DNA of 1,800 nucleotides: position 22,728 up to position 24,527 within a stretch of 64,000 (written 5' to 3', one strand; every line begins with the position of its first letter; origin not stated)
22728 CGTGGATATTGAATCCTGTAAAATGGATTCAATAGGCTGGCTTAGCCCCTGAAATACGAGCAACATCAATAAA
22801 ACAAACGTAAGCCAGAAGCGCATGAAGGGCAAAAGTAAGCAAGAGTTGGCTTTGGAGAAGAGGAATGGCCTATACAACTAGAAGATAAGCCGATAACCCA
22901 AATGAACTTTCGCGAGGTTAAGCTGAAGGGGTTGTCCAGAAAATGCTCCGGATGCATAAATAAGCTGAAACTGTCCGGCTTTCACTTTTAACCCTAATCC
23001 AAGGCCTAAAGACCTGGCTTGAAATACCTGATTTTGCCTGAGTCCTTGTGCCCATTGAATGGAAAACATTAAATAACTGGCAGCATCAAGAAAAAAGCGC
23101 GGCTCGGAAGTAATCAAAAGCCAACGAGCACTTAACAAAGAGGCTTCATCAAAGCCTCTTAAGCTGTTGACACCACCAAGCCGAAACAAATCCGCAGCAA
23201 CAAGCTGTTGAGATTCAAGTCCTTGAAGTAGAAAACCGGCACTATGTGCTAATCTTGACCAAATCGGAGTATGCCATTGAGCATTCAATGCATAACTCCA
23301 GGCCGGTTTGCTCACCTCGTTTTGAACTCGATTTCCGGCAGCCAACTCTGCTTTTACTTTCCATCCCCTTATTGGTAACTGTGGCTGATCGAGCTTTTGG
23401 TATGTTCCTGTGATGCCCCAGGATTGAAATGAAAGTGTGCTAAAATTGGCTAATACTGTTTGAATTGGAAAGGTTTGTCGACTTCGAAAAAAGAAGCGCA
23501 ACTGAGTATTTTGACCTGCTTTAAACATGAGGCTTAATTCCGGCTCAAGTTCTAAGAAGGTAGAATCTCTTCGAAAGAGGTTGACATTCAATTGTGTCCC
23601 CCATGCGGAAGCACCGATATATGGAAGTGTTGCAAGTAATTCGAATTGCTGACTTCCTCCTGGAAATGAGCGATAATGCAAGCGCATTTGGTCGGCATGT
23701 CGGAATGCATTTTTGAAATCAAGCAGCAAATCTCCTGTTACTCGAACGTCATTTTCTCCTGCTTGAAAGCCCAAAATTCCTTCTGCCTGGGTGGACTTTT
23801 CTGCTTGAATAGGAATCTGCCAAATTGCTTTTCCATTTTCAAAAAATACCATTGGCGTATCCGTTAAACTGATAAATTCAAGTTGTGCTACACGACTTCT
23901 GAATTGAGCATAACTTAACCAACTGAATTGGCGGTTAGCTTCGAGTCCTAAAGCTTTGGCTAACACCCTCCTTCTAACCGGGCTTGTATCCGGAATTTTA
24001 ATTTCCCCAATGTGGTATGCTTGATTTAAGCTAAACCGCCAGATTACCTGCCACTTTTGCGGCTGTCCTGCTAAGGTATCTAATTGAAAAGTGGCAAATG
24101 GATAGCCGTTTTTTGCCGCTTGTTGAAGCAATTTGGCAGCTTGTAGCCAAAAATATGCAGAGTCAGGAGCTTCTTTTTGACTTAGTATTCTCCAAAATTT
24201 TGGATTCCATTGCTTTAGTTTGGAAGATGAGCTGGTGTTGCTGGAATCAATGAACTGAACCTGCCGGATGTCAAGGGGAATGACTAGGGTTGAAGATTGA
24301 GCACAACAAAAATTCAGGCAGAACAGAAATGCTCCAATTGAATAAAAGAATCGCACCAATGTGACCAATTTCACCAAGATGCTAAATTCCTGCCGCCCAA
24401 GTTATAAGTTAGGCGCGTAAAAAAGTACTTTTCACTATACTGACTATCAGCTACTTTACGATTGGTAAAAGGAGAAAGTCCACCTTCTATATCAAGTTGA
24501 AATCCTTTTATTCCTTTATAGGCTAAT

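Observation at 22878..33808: Uncharacterised five-gene envelope cluster: three large secreted proteins followed by a 700-aa barrel-like protein and an Omp85/TamA/TpsB-like transporter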

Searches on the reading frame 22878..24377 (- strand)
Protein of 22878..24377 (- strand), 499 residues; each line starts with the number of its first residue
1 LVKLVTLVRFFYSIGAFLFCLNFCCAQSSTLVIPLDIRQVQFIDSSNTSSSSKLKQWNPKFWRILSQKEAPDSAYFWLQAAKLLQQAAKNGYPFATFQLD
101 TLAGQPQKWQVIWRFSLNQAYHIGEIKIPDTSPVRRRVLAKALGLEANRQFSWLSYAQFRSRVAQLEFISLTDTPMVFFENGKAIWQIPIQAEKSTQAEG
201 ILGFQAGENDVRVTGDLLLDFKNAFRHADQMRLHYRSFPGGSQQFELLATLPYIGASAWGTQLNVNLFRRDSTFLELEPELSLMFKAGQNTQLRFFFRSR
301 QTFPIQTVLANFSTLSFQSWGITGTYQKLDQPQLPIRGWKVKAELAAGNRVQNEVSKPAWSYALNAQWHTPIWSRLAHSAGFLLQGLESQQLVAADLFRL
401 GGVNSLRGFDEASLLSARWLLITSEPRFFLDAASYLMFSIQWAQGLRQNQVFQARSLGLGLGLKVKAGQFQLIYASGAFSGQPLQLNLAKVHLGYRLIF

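Call 4: search_protein_families(library=pfam, proteins=[window:22878-24377:-], max_evalue=0.1)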
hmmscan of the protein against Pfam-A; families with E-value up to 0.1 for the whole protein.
window:22878-24377:- (499 aa): 2 families
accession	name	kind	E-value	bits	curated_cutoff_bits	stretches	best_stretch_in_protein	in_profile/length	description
PF01103.29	Omp85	-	2.5e-06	27.7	24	1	310-414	108-215/325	Omp85 superfamily domain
PF03865.19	ShlB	-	0.017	15.1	22.7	1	364-416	204-258/311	Haemolysin secretion/activation protein ShlB/FhaC/HecB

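Call 5: search_protein_families(library=ncbifam, proteins=[window:22878-24377:-], max_evalue=0.1)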
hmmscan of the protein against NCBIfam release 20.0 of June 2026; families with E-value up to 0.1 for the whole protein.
window:22878-24377:- (499 aa): 1 family
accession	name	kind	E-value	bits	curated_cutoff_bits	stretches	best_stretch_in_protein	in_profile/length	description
TIGR03303.1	OM_YaeT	equivalog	0.00018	20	297.15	1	314-414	530-632/741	outer membrane protein assembly factor BamA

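Call 14: find_homologous_proteins(query=window:22878-24377:-)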
Query window:22878-24377:- (499 aa): 692 proteins with E <= 0.001 among 8000 candidates; the best 120 are listed.
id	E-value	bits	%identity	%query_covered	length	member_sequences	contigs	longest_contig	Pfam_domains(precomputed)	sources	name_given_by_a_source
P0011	0.0e+0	1116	100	100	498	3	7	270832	PF01103.30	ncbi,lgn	-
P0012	5.1e-236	802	72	97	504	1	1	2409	-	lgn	-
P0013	2.0e-193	662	64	92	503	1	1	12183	PF01103.30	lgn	-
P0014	1.8e-192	659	62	92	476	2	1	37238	PF01103.30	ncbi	-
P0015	1.6e-120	421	67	54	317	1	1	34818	-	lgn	-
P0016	3.3e-45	173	31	88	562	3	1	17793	PF07244.21,PF01103.30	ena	-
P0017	4.2e-45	173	30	88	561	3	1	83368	PF03865.20,PF01103.30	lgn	-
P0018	7.3e-44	168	32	85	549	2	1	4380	PF03865.20,PF01103.30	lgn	-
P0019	1.0e-42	165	32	84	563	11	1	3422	PF03865.20,PF01103.30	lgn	-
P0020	4.4e-42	163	31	84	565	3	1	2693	PF03865.20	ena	-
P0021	1.3e-40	158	26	83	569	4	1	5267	PF01103.30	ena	-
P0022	1.9e-40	157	27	84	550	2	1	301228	PF07244.21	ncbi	ncbi:MAG: hypothetical protein ACNS60_03115 [Candidatus Cyclobacteriaceae bacterium M2_1C_046]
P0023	3.7e-38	150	27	83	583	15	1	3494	-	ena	-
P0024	4.0e-38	150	27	84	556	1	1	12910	PF07244.21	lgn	-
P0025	2.1e-37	147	28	86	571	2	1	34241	PF01103.30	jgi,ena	-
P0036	2.6e-35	140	26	84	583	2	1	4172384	PF01103.30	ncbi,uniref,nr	ncbi:BamA/TamA family outer membrane protein [Lewinella sp. 4G2]|uniref:BamA/TamA family outer membr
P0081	5.7e-32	129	27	84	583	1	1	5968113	PF07244.21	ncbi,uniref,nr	ncbi:hypothetical protein HUW51_12475 [Adhaeribacter swui]|uniref:BamA/TamA family outer membrane pr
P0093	2.0e-31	127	25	84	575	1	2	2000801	-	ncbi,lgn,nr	ncbi:MAG: hypothetical protein H6585_02385 [Flavobacteriales bacterium]|nr:hypothetical protein [Fla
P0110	1.5e-30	125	26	84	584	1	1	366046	PF01103.30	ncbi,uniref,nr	ncbi:BamA/TamA family outer membrane protein [Lewinella sp. JB7]|uniref:BamA/TamA family outer membr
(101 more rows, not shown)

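Call 15: find_encoding_contigs(protein=P0036, flank=8000, max_places=1)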
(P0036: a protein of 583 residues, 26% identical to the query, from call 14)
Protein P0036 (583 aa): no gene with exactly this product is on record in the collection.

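Call 16: find_encoding_contigs(protein=P0081, flank=8000, max_places=1)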
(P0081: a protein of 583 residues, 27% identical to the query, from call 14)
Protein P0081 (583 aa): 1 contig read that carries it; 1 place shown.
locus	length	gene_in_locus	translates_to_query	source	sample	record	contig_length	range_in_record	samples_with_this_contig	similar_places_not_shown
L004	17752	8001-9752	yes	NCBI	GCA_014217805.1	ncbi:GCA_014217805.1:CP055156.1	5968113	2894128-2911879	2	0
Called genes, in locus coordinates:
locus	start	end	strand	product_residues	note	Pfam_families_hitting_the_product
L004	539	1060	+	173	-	PF00293:NUDIX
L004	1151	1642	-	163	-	PF14126:DUF4293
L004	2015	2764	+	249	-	PF01416:PseudoU_synth_1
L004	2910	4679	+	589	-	PF00664:ABC_membrane, PF00005:ABC_tran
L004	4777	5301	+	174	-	PF06445:GyrI-like (weak)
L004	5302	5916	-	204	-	-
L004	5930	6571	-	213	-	PF13505:OMP_b-brl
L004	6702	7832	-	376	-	PF04055:Radical_SAM, PF06969:HemN_C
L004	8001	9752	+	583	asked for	PF07244:POTRA (faint)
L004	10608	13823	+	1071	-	PF13620:CarboxypepD_reg, PF13715:CarbopepD_reg_2, PF07715:Plug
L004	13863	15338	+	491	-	PF14322:SusD-like_3, PF07980:SusD_RagB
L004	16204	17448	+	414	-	-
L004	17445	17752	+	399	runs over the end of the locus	-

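Call 17: find_encoding_contigs(protein=P0014, flank=10000, max_places=2)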
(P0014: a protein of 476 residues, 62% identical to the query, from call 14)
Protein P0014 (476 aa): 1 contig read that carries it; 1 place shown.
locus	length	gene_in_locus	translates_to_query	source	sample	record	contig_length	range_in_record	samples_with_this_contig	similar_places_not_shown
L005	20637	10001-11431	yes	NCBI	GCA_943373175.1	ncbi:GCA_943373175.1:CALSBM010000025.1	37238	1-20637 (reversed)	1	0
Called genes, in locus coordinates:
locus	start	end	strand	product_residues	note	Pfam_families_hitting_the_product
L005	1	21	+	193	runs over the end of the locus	PF01467:CTP_transf_like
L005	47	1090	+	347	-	PF01207:Dus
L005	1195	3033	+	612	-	-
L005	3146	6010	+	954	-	-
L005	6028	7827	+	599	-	PF00041:fn3 (faint)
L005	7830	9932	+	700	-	-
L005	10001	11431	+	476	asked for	PF01103:Omp85 (weak)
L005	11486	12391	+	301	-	PF14093:DUF4271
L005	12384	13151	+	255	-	PF02602:HEM4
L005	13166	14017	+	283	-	PF23441:SDR (weak), PF00106:adh_short, PF08659:KR, PF13561:adh_short_C2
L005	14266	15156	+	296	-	PF11751:PorP_SprF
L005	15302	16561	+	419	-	PF03781:FGE-sulfatase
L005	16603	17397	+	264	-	PF22827:GldL_N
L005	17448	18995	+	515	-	PF12081:GldM_1st, PF21601:GldM_2nd, PF21602:GldM_3rd, PF12080:GldM_4th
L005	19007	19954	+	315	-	PF19841:GldN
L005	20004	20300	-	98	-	PF03992:ABM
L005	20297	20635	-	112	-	?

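Call 20: search_solved_structures(query=window:22878-24377:-, max_evalue=1)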
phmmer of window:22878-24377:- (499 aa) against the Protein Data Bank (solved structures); distinct sequences matched with E-value up to 1: 1.
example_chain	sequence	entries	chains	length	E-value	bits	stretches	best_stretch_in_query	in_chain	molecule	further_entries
4mkm_A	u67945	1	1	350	0.45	12.4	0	144-230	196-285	Putative surface anchored protein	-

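Call 36: find_encoding_contigs(protein=P0017, flank=8000, max_places=1)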
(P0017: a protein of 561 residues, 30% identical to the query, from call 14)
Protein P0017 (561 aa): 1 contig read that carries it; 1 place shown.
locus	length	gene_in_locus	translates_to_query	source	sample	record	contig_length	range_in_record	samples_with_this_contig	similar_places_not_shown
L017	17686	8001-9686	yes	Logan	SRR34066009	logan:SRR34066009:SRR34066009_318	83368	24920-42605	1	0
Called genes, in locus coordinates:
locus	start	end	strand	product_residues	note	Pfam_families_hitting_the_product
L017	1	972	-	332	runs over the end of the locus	PF00561:Abhydrolase_1, PF12146:Hydrolase_4, PF12697:Abhydrolase_6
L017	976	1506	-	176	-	-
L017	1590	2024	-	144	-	PF09912:DUF2141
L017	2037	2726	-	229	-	PF00753:Lactamase_B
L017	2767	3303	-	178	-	PF07609:DUF1572, PF12867:DinB_2 (weak)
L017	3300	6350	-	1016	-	PF00580:UvrD-helicase, PF13245:AAA_19 (faint), PF13361:UvrD_C (weak), PF13538:UvrD_C_2 (faint)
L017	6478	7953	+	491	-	PF00158:Sigma54_activat (faint), PF01078:Mg_chelatase (faint), PF07728:AAA_5 (faint)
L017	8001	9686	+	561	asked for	PF01103:Omp85 (weak), PF03865:ShlB (weak)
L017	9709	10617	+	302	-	PF14093:DUF4271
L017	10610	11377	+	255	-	PF02602:HEM4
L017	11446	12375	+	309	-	PF11751:PorP_SprF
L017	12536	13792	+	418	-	PF03781:FGE-sulfatase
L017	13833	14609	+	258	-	PF22827:GldL_N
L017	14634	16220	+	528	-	PF12081:GldM_1st, PF21601:GldM_2nd, PF21602:GldM_3rd, PF12080:GldM_4th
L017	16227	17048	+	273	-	PF19841:GldN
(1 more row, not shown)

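Call 37: find_encoding_contigs(protein=P0022, flank=8000, max_places=1)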
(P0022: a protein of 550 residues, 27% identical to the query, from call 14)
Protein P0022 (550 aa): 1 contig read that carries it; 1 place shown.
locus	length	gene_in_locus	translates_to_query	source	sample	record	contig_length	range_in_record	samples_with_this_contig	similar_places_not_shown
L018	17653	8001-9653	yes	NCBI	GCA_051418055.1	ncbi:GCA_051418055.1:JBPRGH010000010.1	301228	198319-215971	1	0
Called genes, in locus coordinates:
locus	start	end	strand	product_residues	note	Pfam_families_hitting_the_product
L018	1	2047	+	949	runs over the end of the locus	PF02463:SMC_N (faint), PF13191:AAA_16 (faint), PF13555:AAA_29 (faint), PF20703:nSTAND1 (faint), PF13304:AAA_21 (faint), PF17760:UvrA_inter, PF17755:UvrA_DNA-bind, PF00005:ABC_tran (weak), +1 more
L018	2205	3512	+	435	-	PF00070:Pyr_redox (faint), PF07992:Pyr_redox_2, PF22366:NDH2_C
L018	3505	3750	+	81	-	-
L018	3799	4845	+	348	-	PF06580:His_kinase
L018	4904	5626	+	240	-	PF00072:Response_reg, PF04397:LytTR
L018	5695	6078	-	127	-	-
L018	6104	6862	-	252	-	PF04199:Cyclase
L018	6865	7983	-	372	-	PF04055:Radical_SAM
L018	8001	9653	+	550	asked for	PF07244:POTRA (faint)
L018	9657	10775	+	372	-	PF14093:DUF4271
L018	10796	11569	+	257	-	PF02602:HEM4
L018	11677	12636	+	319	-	PF11751:PorP_SprF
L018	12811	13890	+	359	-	PF03781:FGE-sulfatase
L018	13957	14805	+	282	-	PF22827:GldL_N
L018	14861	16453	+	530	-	PF12081:GldM_1st, PF21601:GldM_2nd, PF21602:GldM_3rd, PF12080:GldM_4th (weak)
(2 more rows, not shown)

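Call 92: search_solved_structures(query=A5, max_evalue=0.1)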
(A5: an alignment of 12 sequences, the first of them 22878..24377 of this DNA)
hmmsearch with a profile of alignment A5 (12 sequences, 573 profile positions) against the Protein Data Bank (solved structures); distinct sequences matched with E-value up to 0.1: 59.
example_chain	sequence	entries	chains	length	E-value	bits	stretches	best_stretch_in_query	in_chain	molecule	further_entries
9n2d_A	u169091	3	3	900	1.1e-17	67.3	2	116-208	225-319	Bam A | Surface antigen (D15)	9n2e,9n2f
9cmw_A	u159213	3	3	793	4.7e-17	65.2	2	118-211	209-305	Outer membrane protein assembly factor BamA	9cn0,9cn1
4k3b_A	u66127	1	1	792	1.1e-16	64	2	105-211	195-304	Outer membrane protein assembly factor BamA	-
9hjm_A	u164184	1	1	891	4.6e-16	62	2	63-210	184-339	Putative outer membrane protein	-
9pxj_A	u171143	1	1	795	4.7e-14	55.4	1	56-288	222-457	BamA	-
9pxg_A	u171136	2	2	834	6.3e-14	54.9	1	56-288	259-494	Outer membrane protein assembly factor BamA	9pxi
5ljo_A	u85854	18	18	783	5.6e-11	45.2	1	56-258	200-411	Outer membrane protein assembly factor BamA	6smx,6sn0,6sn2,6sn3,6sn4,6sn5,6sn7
8sqa_A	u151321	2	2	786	5.7e-11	45.2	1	56-258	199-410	Outer membrane protein assembly factor BamA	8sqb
8spr_A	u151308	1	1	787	5.7e-11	45.2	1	56-258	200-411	Outer membrane protein assembly factor BamA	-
7nri_A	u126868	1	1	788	5.7e-11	45.2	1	56-258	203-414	Outer membrane protein assembly factor BamA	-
5ayw_A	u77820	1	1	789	5.8e-11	45.2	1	56-258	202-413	Outer membrane protein assembly factor BamA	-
28jr_A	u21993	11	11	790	5.8e-11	45.1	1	56-258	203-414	Outer membrane protein assembly factor BamA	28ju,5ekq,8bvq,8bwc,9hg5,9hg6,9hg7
28jl_A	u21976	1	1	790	5.8e-11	45.1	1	56-258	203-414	Outer membrane protein assembly factor BamA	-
9hiv_A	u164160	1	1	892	5.9e-11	45.1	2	137-252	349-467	Outer membrane protein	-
5or1_A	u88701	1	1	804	5.9e-11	45.1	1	65-482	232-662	Outer membrane protein assembly factor BamA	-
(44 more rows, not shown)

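Call 93: find_encoding_contigs(protein=P0093, flank=6000, max_places=1)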
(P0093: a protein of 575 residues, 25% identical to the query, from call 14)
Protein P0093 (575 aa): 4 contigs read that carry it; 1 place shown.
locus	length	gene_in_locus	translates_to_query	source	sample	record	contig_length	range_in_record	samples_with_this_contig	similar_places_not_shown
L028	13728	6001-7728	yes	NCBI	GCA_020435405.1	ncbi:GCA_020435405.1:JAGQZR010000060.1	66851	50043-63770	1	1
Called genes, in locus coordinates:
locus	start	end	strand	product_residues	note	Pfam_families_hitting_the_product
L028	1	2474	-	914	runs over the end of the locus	PF15902:Sortilin-Vps10 (faint), PF18962:Por_Secre_tail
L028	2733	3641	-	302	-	PF16881:LIAS_N, PF04055:Radical_SAM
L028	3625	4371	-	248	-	-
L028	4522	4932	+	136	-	PF02566:OsmC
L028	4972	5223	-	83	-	-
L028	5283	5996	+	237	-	PF03167:UDG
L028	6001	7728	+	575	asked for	-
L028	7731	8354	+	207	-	PF03734:YkuD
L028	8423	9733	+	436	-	PF02646:RmuC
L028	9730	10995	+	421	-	PF20094:GWxTD_dom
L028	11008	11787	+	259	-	PF08032:SpoU_sub_bind, PF00588:SpoU_methylase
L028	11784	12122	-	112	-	PF07883:Cupin_2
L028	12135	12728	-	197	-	PF13875:DUF4202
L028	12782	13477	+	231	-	PF00561:Abhydrolase_1 (weak), PF00975:Thioesterase, PF12146:Hydrolase_4 (faint), PF12697:Abhydrolase_6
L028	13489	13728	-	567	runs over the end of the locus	PF01019:G_glu_transpept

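Call 94: find_encoding_contigs(protein=P0110, flank=6000, max_places=1)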
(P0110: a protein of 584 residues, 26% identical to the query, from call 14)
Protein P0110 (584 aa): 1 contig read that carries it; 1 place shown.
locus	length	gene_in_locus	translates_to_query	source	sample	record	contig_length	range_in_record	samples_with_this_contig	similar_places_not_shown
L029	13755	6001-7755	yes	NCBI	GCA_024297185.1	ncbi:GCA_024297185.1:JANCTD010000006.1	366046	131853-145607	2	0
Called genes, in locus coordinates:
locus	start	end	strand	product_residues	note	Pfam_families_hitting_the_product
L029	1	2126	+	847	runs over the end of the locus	PF07244:POTRA, PF01103:Omp85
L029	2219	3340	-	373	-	PF14696:Glyoxalase_5 (faint), PF00903:Glyoxalase, PF13669:Glyoxalase_4 (weak)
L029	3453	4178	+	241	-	PF11967:RecO_N, PF02565:RecO_C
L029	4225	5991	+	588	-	PF20154:LNT_N, PF00795:CN_hydrolase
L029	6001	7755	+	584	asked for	PF01103:Omp85 (weak)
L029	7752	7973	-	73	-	-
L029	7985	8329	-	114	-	PF07992:Pyr_redox_2 (weak)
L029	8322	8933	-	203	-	PF02411:MerT, PF00403:HMA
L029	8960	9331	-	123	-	PF01022:HTH_5, PF12840:HTH_20 (weak), PF13412:HTH_24 (weak)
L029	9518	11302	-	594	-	PF01343:Peptidase_S49, PF25145:NfeD1b_N (weak), PF01343:Peptidase_S49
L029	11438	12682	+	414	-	PF02547:Queuosine_synth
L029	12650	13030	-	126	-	-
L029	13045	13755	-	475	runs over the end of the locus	PF03600:CitMHS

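Call 104: search_protein_families(library=padloc, proteins=[window:22878-24374:-], max_evalue=0.01)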
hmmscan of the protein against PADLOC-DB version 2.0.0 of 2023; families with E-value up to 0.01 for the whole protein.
window:22878-24374:- (498 aa): 0 families

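Call 105: search_protein_families(library=phrogs, proteins=[window:22878-24374:-], max_evalue=0.01)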
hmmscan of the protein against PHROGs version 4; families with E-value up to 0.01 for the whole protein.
window:22878-24374:- (498 aa): 0 families
